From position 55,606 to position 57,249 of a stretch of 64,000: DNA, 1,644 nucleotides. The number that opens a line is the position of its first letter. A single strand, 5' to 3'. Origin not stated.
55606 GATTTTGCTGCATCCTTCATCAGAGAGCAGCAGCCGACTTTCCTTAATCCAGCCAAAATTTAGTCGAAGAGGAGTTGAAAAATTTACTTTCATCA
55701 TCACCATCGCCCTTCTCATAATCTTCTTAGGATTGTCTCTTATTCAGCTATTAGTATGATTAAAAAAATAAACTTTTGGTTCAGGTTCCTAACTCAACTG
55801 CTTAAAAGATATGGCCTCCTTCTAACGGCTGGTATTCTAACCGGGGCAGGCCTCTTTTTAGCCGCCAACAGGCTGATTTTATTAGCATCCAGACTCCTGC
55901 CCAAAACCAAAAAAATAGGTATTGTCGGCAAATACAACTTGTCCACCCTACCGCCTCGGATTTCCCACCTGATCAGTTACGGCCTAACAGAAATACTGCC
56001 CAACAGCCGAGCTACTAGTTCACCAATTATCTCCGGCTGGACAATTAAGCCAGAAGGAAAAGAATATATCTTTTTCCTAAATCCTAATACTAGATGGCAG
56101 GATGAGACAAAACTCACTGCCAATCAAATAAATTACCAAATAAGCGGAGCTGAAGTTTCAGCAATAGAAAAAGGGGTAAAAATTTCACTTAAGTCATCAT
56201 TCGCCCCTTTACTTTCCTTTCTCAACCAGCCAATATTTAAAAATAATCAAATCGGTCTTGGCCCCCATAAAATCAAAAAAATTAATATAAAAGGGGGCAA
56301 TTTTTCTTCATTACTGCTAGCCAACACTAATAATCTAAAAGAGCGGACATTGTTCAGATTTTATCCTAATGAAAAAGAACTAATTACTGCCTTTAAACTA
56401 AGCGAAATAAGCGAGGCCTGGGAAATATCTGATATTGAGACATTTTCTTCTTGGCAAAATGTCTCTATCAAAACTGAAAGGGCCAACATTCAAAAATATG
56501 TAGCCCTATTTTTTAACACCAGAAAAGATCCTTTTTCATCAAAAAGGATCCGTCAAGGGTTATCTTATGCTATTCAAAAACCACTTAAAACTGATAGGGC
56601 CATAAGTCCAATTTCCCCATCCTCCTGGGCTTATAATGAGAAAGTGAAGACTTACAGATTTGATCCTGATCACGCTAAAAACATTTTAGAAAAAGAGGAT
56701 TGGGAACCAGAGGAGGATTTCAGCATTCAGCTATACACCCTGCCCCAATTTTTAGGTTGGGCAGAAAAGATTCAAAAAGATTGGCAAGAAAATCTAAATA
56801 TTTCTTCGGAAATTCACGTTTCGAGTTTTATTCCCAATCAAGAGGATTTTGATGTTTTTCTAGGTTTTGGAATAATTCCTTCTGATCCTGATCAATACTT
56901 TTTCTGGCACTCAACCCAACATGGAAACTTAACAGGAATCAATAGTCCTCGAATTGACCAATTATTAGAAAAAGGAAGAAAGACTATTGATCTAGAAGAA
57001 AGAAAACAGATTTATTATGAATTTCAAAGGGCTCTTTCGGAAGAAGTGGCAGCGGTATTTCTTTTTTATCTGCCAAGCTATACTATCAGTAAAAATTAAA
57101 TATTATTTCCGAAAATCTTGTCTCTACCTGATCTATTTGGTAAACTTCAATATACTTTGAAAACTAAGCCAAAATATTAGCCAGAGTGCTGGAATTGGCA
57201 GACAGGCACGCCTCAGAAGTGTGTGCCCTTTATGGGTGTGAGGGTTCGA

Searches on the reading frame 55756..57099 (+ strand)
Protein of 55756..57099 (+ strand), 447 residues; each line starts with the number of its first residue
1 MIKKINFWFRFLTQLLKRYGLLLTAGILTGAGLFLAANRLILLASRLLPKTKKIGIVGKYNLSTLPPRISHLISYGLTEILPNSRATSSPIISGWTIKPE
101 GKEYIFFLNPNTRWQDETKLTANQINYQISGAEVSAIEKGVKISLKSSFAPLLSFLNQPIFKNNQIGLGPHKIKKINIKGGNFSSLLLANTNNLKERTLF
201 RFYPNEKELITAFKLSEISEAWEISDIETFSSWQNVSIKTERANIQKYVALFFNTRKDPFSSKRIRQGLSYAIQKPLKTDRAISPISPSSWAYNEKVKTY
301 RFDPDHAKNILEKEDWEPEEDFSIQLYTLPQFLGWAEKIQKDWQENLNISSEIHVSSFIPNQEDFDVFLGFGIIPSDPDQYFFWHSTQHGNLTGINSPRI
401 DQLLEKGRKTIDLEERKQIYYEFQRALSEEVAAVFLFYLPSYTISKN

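Call 45: search_protein_families(library=pfam, proteins=[window:55756-57099:+], max_evalue=0.0001)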
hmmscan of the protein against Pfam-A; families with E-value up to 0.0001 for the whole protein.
window:55756-57099:+ (447 aa): 1 family
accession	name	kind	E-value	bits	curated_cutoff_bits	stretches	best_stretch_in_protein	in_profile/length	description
PF00496.27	SBP_bac_5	-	3.2e-22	79.6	32.4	1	163-386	113-361/368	Bacterial extracellular solute-binding proteins, family 5 Middle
